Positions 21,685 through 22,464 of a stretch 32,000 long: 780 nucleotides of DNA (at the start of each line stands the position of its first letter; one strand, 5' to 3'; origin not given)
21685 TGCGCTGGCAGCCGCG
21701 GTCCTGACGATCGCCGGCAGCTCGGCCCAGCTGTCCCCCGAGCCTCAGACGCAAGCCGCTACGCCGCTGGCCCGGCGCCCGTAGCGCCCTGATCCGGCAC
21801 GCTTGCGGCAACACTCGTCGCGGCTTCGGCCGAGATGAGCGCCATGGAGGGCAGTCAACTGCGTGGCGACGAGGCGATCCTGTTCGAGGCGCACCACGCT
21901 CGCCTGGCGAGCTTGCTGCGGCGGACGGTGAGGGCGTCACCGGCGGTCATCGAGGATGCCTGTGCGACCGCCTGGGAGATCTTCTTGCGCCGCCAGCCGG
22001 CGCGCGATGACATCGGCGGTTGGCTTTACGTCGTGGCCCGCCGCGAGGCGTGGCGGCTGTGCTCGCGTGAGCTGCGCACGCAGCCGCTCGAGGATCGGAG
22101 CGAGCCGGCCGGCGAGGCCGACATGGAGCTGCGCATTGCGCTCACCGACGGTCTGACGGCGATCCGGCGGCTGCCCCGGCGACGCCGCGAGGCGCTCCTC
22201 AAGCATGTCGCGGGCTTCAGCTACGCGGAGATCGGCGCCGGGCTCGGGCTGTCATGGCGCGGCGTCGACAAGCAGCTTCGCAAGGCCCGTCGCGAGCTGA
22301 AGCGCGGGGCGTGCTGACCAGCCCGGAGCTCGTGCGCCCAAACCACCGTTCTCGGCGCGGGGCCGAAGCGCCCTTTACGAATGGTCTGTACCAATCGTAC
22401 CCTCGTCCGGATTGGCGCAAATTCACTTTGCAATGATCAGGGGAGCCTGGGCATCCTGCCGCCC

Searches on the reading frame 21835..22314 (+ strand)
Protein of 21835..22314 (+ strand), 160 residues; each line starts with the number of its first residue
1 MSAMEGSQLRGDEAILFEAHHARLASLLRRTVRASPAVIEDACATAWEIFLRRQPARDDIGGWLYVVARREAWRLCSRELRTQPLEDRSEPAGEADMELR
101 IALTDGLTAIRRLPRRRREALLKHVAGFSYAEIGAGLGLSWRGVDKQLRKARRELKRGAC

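Call 3: search_protein_families(library=pfam, proteins=[window:21835-22314:+], max_evalue=1)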
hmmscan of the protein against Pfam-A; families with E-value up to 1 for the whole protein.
window:21835-22314:+ (160 aa): 5 families
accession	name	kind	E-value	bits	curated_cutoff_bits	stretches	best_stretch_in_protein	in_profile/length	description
PF08281.18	Sigma70_r4_2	-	5e-10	39.3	25.7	1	108-155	6-54/54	Sigma-70, region 4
PF07638.17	Sigma70_ECF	-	2.7e-05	24.6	21.1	1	85-157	108-181/185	ECF sigma factor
PF04542.20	Sigma70_r2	-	0.00011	22.3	24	1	16-79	1-68/71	Sigma-70 region 2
PF04545.22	Sigma70_r4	-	0.029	14.3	24.1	1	109-156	1-49/50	Sigma-70, region 4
PF22233.2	PhyR_sigma-like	-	0.041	14.1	27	1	114-157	6-49/50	Response regulator PhyR, sigma-like domain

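Call 4: search_protein_families(library=ncbifam, proteins=[window:21835-22314:+], max_evalue=1)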
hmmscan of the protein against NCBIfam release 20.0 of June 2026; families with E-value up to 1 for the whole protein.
window:21835-22314:+ (160 aa): 38 families (the best 25 are shown)
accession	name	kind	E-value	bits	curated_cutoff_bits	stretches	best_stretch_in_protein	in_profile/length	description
TIGR02937.1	sigma70-ECF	superfamily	1.8e-10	40.7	42.9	1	16-157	6-163/165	sigma-70 family RNA polymerase sigma factor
TIGR02983.1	SigE-fam_strep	subfamily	8.6e-09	35.5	141.55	1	22-157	20-156/162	SigE family RNA polymerase sigma factor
TIGR02985.1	Sig70_bacteroi1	subfamily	2.5e-08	34.3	126.4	1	16-156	6-159/162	RNA polymerase sigma-70 factor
TIGR02959.1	SigZ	equivalog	1.1e-06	28.7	168.65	1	56-157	42-146/170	RNA polymerase sigma factor SigZ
NF009189.0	PRK12537.1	equivalog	3e-06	26.9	261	1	16-138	28-160/182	RNA polymerase sigma factor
NF009198.0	PRK12546.1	equivalog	1.1e-05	25.2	270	1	25-155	24-157/188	RNA polymerase sigma factor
NF007215.0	PRK09637.1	equivalog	1.2e-05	25.4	212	1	17-157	7-152/181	RNA polymerase sigma factor SigZ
TIGR02950.1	SigM_subfam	subfamily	1.4e-05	25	147.95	1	60-157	50-156/159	RNA polymerase sigma factor, SigM family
NF040705.1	sigma_mbnA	exception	1.4e-05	24.9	350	1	105-156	103-155/272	methanobactin precursor domain-containing sigma factor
NF009170.0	PRK12517.1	subfamily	4.2e-05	23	197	1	28-156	43-173/188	RNA polymerase sigma factor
NF058625.1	sigma_PG0214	equivalog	6.2e-05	22.8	130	1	90-157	91-159/170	GFO_1088 family ECF-type sigma factor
NF009193.0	PRK12541.1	equivalog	7e-05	23.1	171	1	88-157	88-158/161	RNA polymerase sigma factor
NF009180.0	PRK12528.1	subfamily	8.6e-05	22.6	184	1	16-152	13-158/165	RNA polymerase sigma factor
NF004113.0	PRK05602.1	equivalog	0.00015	21.5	208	1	16-157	50-199/211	RNA polymerase sigma factor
NF006089.0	PRK08241.1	subfamily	0.00022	20.4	240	1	107-156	151-201/343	RNA polymerase subunit sigma-70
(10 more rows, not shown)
